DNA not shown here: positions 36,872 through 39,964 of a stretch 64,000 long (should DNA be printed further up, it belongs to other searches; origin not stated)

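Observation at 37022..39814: Adenylyl cyclase-STAND NTPase-TPR signalling protein without an output HTH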

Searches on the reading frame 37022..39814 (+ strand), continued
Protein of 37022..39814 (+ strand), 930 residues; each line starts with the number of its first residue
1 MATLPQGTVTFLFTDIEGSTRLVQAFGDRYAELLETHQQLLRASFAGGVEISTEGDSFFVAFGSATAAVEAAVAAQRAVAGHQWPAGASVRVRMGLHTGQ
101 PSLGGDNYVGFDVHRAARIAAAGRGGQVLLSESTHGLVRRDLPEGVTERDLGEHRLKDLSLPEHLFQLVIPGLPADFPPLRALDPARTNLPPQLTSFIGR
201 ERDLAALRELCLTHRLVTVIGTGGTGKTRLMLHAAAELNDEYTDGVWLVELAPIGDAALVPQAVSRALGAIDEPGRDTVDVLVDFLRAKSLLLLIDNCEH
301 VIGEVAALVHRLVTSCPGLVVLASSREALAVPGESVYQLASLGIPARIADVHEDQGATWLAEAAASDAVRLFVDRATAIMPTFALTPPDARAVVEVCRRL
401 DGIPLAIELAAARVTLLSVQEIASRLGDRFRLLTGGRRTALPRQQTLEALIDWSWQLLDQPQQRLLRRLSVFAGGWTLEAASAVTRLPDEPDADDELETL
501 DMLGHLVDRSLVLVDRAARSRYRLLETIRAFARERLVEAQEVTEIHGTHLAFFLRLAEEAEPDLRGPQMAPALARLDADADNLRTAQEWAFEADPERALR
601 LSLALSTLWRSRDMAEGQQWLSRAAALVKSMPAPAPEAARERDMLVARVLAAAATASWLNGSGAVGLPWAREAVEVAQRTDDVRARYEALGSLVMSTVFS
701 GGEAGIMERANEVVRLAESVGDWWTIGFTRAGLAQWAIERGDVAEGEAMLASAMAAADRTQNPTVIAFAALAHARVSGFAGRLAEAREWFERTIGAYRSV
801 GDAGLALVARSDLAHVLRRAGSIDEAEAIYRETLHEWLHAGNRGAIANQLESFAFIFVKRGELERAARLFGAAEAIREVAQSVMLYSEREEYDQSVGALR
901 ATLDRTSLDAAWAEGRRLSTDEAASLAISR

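Call 9: find_homologous_proteins(query=window:37022-39814:+)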
Query window:37022-39814:+ (930 aa): 8000 proteins with E <= 0.001 among 8000 candidates; the best 120 are listed.
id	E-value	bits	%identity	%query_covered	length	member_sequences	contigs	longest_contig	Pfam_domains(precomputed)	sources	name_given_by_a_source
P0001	0.0e+0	2004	100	100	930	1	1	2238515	PF17874.8,PF25872.1,PF13424.13,PF13401.13,PF00211.26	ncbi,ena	-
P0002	0.0e+0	1384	70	100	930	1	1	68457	PF25872.1,PF13424.13,PF13401.13,PF00211.26,PF25199.2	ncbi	-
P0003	0.0e+0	1379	69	100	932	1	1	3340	PF17874.8,PF25872.1,PF13424.13,PF20703.4,PF00211.26,PF25199.2,PF13191.13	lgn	-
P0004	0.0e+0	1325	68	100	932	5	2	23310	PF25872.1,PF00211.26,PF13191.13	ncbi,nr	ncbi:MAG: adenylate/guanylate cyclase domain-containing protein [Chloroflexota bacterium]|nr:adenyla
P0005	0.0e+0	1312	68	100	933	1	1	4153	PF25872.1,PF00211.26,PF13191.13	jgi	-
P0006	0.0e+0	1212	63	99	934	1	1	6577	PF25872.1,PF13424.13,PF13401.13,PF20703.4,PF00211.26,PF25199.2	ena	-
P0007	0.0e+0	1203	63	100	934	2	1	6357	PF25872.1,PF13401.13,PF00211.26,PF25199.2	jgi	jgi:predicted ATPase/class 3 adenylate cyclase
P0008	0.0e+0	1199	62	100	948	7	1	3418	PF25872.1,PF13401.13,PF00211.26,PF13191.13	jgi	jgi:predicted ATPase/class 3 adenylate cyclase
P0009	0.0e+0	1193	63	100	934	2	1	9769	PF25872.1,PF13424.13,PF13401.13,PF00211.26,PF13191.13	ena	-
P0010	0.0e+0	1192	63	99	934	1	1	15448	PF25872.1,PF13424.13,PF13401.13,PF00211.26,PF25199.2,PF13191.13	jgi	jgi:predicted ATPase/class 3 adenylate cyclase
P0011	0.0e+0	1185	62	100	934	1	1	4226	PF25872.1,PF13424.13,PF13401.13,PF00211.26,PF25199.2,PF13191.13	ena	-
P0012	0.0e+0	1181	62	100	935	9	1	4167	PF25872.1,PF13424.13,PF13401.13,PF00211.26,PF13191.13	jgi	jgi:predicted ATPase/class 3 adenylate cyclase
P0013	0.0e+0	1180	62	100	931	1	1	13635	PF25872.1,PF13424.13,PF13401.13,PF00211.26,PF00931.29,PF13191.13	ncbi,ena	-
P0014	0.0e+0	1179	63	99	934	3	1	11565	PF25872.1,PF13401.13,PF20703.4,PF00211.26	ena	-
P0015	0.0e+0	1178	62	100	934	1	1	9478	PF25872.1,PF13424.13,PF13401.13,PF20703.4,PF00211.26,PF13191.13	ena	-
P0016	0.0e+0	1176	61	100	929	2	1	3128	PF25872.1,PF13424.13,PF13401.13,PF00211.26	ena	-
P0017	0.0e+0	1175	62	100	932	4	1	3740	PF25872.1,PF13424.13,PF13401.13,PF00211.26,PF25199.2,PF13191.13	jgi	jgi:predicted ATPase/class 3 adenylate cyclase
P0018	0.0e+0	1175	62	100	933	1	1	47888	PF25872.1,PF13424.13,PF13401.13,PF00211.26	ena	-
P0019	0.0e+0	1174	62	100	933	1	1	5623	PF25872.1,PF13424.13,PF13401.13,PF00211.26,PF25199.2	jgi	jgi:predicted ATPase/class 3 adenylate cyclase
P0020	0.0e+0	1172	62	100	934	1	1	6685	PF25872.1,PF13424.13,PF13401.13,PF00211.26,PF13191.13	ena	-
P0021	0.0e+0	1171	62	100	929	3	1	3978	PF25872.1,PF13424.13,PF13401.13,PF00211.26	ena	-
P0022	0.0e+0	1170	62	100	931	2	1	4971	PF25872.1,PF13424.13,PF13401.13,PF00211.26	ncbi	-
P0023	0.0e+0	1166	61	100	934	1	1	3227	PF25872.1,PF13424.13,PF13401.13,PF00211.26,PF13191.13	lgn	-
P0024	0.0e+0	1164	62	100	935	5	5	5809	PF25872.1,PF13401.13,PF00211.26,PF13191.13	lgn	-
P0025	0.0e+0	1155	62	100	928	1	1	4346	PF25872.1,PF13401.13,PF00211.26,PF25199.2,PF13191.13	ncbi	ncbi:MAG: adenylate/guanylate cyclase domain-containing protein [Candidatus Limnocylindria bacterium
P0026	0.0e+0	1153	62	100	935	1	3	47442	PF25872.1,PF13401.13,PF00211.26,PF13191.13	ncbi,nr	ncbi:MAG: adenylate/guanylate cyclase domain-containing protein [Chloroflexota bacterium]|nr:adenyla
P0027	0.0e+0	1152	62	100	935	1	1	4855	PF25872.1,PF13401.13,PF00211.26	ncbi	-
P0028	0.0e+0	1151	61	100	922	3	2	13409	PF25872.1,PF13401.13,PF00211.26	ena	-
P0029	0.0e+0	1150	62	99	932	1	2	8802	PF25872.1,PF13424.13,PF13401.13,PF00211.26,PF25199.2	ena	-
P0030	0.0e+0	1134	60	100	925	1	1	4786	PF25872.1,PF13424.13,PF13401.13,PF00211.26,PF00931.29,PF13191.13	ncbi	-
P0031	0.0e+0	1109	58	100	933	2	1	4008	PF17874.8,PF25872.1,PF13424.13,PF13401.13,PF00211.26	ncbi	-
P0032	0.0e+0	1108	60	100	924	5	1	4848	PF17874.8,PF25872.1,PF13401.13,PF00211.26,PF13191.13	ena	-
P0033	0.0e+0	1104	62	95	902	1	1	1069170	PF25872.1,PF13424.13,PF13401.13,PF00211.26,PF25199.2,PF13191.13,PF13374.13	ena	-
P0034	0.0e+0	1090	59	99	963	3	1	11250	PF17874.8,PF25872.1,PF13424.13,PF13401.13,PF00211.26,PF13374.13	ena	-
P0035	0.0e+0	1078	59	99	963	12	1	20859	PF25872.1,PF13424.13,PF13401.13,PF00211.26,PF13481.13,PF13374.13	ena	-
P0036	0.0e+0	1076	59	100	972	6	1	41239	PF25872.1,PF13424.13,PF13401.13,PF00211.26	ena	-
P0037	0.0e+0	1075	58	100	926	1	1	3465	PF25872.1,PF13424.13,PF13401.13,PF00211.26,PF00931.29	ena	-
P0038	0.0e+0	1075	59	99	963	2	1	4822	PF25872.1,PF13424.13,PF13401.13,PF00211.26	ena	-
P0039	0.0e+0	1073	58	99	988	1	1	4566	PF17874.8,PF25872.1,PF13424.13,PF13401.13,PF00211.26,PF13191.13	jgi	jgi:predicted ATPase/class 3 adenylate cyclase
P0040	0.0e+0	1067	58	99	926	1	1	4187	PF25872.1,PF13401.13,PF20703.4,PF00211.26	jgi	jgi:predicted ATPase/class 3 adenylate cyclase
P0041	0.0e+0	1064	58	99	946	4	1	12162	PF17874.8,PF25872.1,PF13424.13,PF13401.13,PF00211.26,PF13191.13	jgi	jgi:predicted ATPase/class 3 adenylate cyclase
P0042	0.0e+0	1062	59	99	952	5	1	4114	PF25872.1,PF13424.13,PF13401.13,PF00211.26,PF13191.13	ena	-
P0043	0.0e+0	1062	59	99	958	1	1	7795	PF25872.1,PF13424.13,PF13401.13,PF00211.26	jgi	jgi:predicted ATPase/class 3 adenylate cyclase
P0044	0.0e+0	1061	59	99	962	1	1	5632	PF25872.1,PF13424.13,PF13401.13,PF00211.26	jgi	jgi:predicted ATPase/class 3 adenylate cyclase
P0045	0.0e+0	1060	58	99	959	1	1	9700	PF25872.1,PF13424.13,PF13401.13,PF00211.26,PF13374.13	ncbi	-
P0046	0.0e+0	1058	58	100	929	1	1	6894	PF25872.1,PF13401.13,PF20703.4,PF00211.26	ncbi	ncbi:MAG: adenylate/guanylate cyclase domain-containing protein [Chloroflexota bacterium]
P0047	0.0e+0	1058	59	100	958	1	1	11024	PF25872.1,PF13424.13,PF13401.13,PF00211.26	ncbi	-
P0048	0.0e+0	1057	58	99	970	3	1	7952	PF25872.1,PF13424.13,PF13401.13,PF00211.26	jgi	jgi:predicted ATPase/class 3 adenylate cyclase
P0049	0.0e+0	1054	59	99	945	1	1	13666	PF25872.1,PF13424.13,PF13401.13,PF00211.26,PF00931.29,PF13191.13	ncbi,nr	ncbi:MAG: AAA family ATPase [Chloroflexota bacterium]|nr:AAA family ATPase [Chloroflexota bacterium]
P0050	0.0e+0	1051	58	99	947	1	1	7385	PF25872.1,PF13424.13,PF13401.13,PF00211.26,PF00931.29,PF13191.13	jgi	jgi:predicted ATPase/class 3 adenylate cyclase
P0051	0.0e+0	1048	58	99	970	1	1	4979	PF17874.8,PF25872.1,PF13424.13,PF13401.13,PF00211.26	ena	-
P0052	0.0e+0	1047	58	99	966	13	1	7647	PF25872.1,PF13424.13,PF13401.13,PF00211.26,PF13191.13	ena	-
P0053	0.0e+0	1046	58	99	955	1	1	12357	PF17874.8,PF25872.1,PF13424.13,PF13401.13,PF00211.26,PF13374.13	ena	-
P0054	0.0e+0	1044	57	99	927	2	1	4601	PF25872.1,PF13424.13,PF13401.13,PF00211.26,PF13191.13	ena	-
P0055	0.0e+0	1041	57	100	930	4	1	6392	PF25872.1,PF13424.13,PF13401.13,PF20703.4,PF00211.26,PF13191.13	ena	-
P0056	0.0e+0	1039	58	99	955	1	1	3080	PF17874.8,PF25872.1,PF13424.13,PF13401.13,PF00211.26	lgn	-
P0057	0.0e+0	1035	57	100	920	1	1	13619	PF17874.8,PF25872.1,PF13424.13,PF13401.13,PF00211.26,PF00931.29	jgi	jgi:predicted ATPase/class 3 adenylate cyclase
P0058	0.0e+0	1033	57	99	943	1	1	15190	PF17874.8,PF25872.1,PF13424.13,PF00211.26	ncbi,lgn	-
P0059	0.0e+0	1026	56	100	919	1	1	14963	PF25872.1,PF13424.13,PF13401.13,PF00211.26,PF25199.2,PF00931.29,PF13191.13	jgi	jgi:predicted ATPase/class 3 adenylate cyclase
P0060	0.0e+0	1023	57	99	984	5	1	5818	PF25872.1,PF13401.13,PF00211.26,PF13191.13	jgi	jgi:predicted ATPase/class 3 adenylate cyclase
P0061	0.0e+0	1020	57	99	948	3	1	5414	PF25872.1,PF13424.13,PF13401.13,PF00211.26,PF13191.13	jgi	jgi:predicted ATPase/class 3 adenylate cyclase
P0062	0.0e+0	1020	64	83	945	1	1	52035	PF25872.1,PF13401.13,PF00211.26,PF25199.2,PF13191.13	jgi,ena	-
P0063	0.0e+0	1013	57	100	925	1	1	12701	PF25872.1,PF13424.13,PF13401.13,PF20703.4,PF00211.26,PF13191.13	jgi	jgi:predicted ATPase/class 3 adenylate cyclase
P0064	7.2e-295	999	55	99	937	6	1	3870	PF25872.1,PF13424.13,PF00211.26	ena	-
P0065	1.8e-293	994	55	99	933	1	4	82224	PF25872.1,PF13424.13,PF00211.26,PF13481.13,PF13191.13,PF13374.13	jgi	jgi:predicted ATPase/class 3 adenylate cyclase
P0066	3.5e-292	990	54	100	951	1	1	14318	PF25872.1,PF13424.13,PF13401.13,PF00211.26,PF25199.2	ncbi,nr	ncbi:MAG TPA: adenylate/guanylate cyclase domain-containing protein [Candidatus Limnocylindria bacte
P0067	1.3e-291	988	61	86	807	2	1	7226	PF25872.1,PF13424.13,PF13401.13,PF13191.13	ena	-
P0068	4.2e-291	986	55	99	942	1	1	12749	PF25872.1,PF13424.13,PF00211.26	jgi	jgi:predicted ATPase/class 3 adenylate cyclase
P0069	1.2e-290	985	55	100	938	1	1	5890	PF25872.1,PF13424.13,PF00211.26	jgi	jgi:predicted ATPase/class 3 adenylate cyclase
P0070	3.3e-290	983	56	99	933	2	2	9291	PF25872.1,PF13424.13,PF00211.26,PF13191.13,PF13374.13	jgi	jgi:predicted ATPase/class 3 adenylate cyclase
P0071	7.2e-288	976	55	100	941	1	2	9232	PF17874.8,PF25872.1,PF13424.13,PF13401.13,PF00211.26,PF25199.2,PF13191.13,PF13374.13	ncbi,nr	ncbi:MAG: tetratricopeptide repeat protein [Chloroflexota bacterium]|nr:tetratricopeptide repeat pro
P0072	2.4e-286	971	55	99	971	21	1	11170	PF17874.8,PF25872.1,PF13424.13,PF13401.13,PF00211.26,PF13374.13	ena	-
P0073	2.3e-285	967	55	99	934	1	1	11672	PF25872.1,PF13424.13,PF13401.13,PF00211.26,PF13191.13,PF13374.13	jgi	jgi:predicted ATPase/class 3 adenylate cyclase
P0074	8.4e-285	966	54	100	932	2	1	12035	PF25872.1,PF13424.13,PF13401.13,PF20703.4,PF00211.26,PF13191.13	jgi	jgi:predicted ATPase/class 3 adenylate cyclase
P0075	8.2e-284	962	53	100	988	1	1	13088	PF25872.1,PF13424.13,PF00211.26,PF13374.13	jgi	jgi:predicted ATPase/class 3 adenylate cyclase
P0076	9.2e-284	962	55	99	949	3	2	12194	PF25872.1,PF13401.13,PF00211.26,PF25199.2,PF13374.13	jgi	jgi:predicted ATPase/class 3 adenylate cyclase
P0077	1.8e-283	961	53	99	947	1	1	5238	PF25872.1,PF00211.26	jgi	jgi:predicted ATPase/class 3 adenylate cyclase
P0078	3.7e-283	960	52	99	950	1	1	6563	PF25872.1,PF00211.26,PF13481.13,PF13191.13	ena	-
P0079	6.0e-283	959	54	99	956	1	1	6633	PF17874.8,PF25872.1,PF13401.13,PF00211.26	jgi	jgi:predicted ATPase/class 3 adenylate cyclase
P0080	2.0e-282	958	52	99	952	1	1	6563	PF25872.1,PF13424.13,PF00211.26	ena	-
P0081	3.2e-281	954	53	100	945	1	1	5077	PF17874.8,PF25872.1,PF13424.13,PF13401.13,PF00211.26,PF13191.13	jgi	jgi:predicted ATPase/class 3 adenylate cyclase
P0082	3.2e-281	954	52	100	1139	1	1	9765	PF25872.1,PF13424.13,PF00211.26,PF13374.13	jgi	jgi:predicted ATPase/class 3 adenylate cyclase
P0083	7.5e-281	952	52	99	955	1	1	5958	PF13424.13,PF00211.26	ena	-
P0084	9.7e-281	952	55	100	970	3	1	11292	PF17874.8,PF25872.1,PF13424.13,PF13401.13,PF20703.4,PF00211.26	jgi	jgi:predicted ATPase/class 3 adenylate cyclase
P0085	4.7e-280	950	53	99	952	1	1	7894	PF25872.1,PF13424.13,PF00211.26,PF13191.13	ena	-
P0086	1.7e-279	948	52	100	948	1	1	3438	PF17874.8,PF25872.1,PF13424.13,PF00211.26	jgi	jgi:predicted ATPase/class 3 adenylate cyclase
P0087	2.3e-278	944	54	100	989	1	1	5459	PF25872.1,PF13424.13,PF00211.26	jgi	jgi:predicted ATPase/class 3 adenylate cyclase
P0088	4.7e-278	943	51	99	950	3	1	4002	PF25872.1,PF00211.26,PF13191.13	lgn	-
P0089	7.7e-278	942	53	100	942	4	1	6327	PF25872.1,PF13424.13,PF13401.13,PF00211.26,PF13191.13,PF13374.13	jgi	-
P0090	3.9e-277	940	52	100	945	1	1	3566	PF17874.8,PF25872.1,PF13424.13,PF13401.13,PF00211.26,PF13191.13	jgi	jgi:predicted ATPase/class 3 adenylate cyclase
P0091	4.4e-277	940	52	99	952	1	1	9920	PF25872.1,PF13401.13,PF00211.26,PF13191.13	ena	-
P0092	3.5e-275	934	54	99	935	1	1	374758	PF25872.1,PF13424.13,PF13401.13,PF00211.26,PF13191.13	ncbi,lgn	-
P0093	6.9e-275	933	53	99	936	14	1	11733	PF25872.1,PF13424.13,PF13401.13,PF00211.26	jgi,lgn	jgi:predicted ATPase/class 3 adenylate cyclase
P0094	1.6e-274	932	54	99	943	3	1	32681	PF13424.13,PF13401.13,PF20703.4,PF00211.26,PF07719.24,PF13191.13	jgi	jgi:predicted ATPase/class 3 adenylate cyclase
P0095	1.7e-274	931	53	99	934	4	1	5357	PF17874.8,PF13424.13,PF00211.26,PF13374.13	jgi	jgi:predicted ATPase/class 3 adenylate cyclase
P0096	3.4e-274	930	52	100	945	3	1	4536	PF17874.8,PF25872.1,PF13424.13,PF00211.26,PF13191.13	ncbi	-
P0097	5.5e-273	926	52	100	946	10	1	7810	PF25872.1,PF13401.13,PF00211.26,PF13191.13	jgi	-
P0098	7.9e-273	926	52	100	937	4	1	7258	PF25872.1,PF13424.13,PF00211.26,PF13191.13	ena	-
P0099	1.5e-272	925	54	99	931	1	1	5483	PF25872.1,PF13424.13,PF13401.13,PF00211.26,PF13191.13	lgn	-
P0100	2.1e-272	925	52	98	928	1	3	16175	PF25872.1,PF00211.26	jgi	jgi:predicted ATPase/class 3 adenylate cyclase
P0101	6.6e-271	920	51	99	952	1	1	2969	PF25872.1,PF13401.13,PF00211.26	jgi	jgi:predicted ATPase/class 3 adenylate cyclase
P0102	8.8e-271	919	53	100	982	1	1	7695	PF25872.1,PF13424.13,PF13401.13,PF00211.26,PF25199.2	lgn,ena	-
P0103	1.5e-270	918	52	99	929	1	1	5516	PF25872.1,PF13401.13,PF00211.26,PF13191.13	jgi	jgi:predicted ATPase/class 3 adenylate cyclase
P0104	1.7e-270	918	67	72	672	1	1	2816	PF25872.1,PF13401.13,PF00211.26,PF13191.13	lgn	-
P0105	1.1e-269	916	51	100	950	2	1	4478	PF17874.8,PF25872.1,PF13424.13,PF00211.26,PF13374.13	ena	-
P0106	2.3e-269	914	52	100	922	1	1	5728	PF25872.1,PF13424.13,PF13401.13,PF00211.26,PF13191.13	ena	-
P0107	8.8e-269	913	53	100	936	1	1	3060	PF25872.1,PF13424.13,PF00211.26,PF13481.13,PF13191.13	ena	-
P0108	1.3e-268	912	53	100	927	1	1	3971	PF17874.8,PF25872.1,PF13424.13,PF00211.26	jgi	jgi:predicted ATPase/class 3 adenylate cyclase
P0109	1.7e-267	908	53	100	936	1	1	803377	PF25872.1,PF13424.13,PF20703.4,PF00211.26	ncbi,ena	-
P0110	7.0e-267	906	52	99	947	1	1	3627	PF25872.1,PF13424.13,PF00211.26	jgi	jgi:predicted ATPase/class 3 adenylate cyclase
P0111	8.5e-266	903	52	98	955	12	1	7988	PF13401.13,PF00211.26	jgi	jgi:predicted ATPase/class 3 adenylate cyclase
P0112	9.5e-266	902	53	99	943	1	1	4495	PF25872.1,PF13424.13,PF13401.13,PF20703.4,PF00211.26,PF13191.13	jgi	-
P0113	3.0e-265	901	51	100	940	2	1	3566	PF25872.1,PF00211.26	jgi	jgi:predicted ATPase/class 3 adenylate cyclase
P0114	3.7e-265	901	51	99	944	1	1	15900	PF25872.1,PF13424.13,PF13401.13,PF13191.13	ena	-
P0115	1.2e-264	899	52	100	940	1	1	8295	PF25872.1,PF00211.26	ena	-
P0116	1.9e-264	898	51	100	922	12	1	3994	PF17874.8,PF25872.1,PF13424.13,PF13401.13,PF00211.26,PF13191.13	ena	-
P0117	2.7e-264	898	54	98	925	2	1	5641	PF25872.1,PF13401.13,PF00211.26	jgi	jgi:predicted ATPase/class 3 adenylate cyclase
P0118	3.2e-264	897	53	99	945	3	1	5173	PF17874.8,PF25872.1,PF13424.13,PF00211.26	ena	-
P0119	4.2e-264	897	51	100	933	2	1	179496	PF25872.1,PF00211.26,PF13191.13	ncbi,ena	-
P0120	5.0e-264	897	51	99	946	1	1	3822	PF25872.1,PF13424.13,PF00211.26,PF13374.13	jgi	jgi:predicted ATPase/class 3 adenylate cyclase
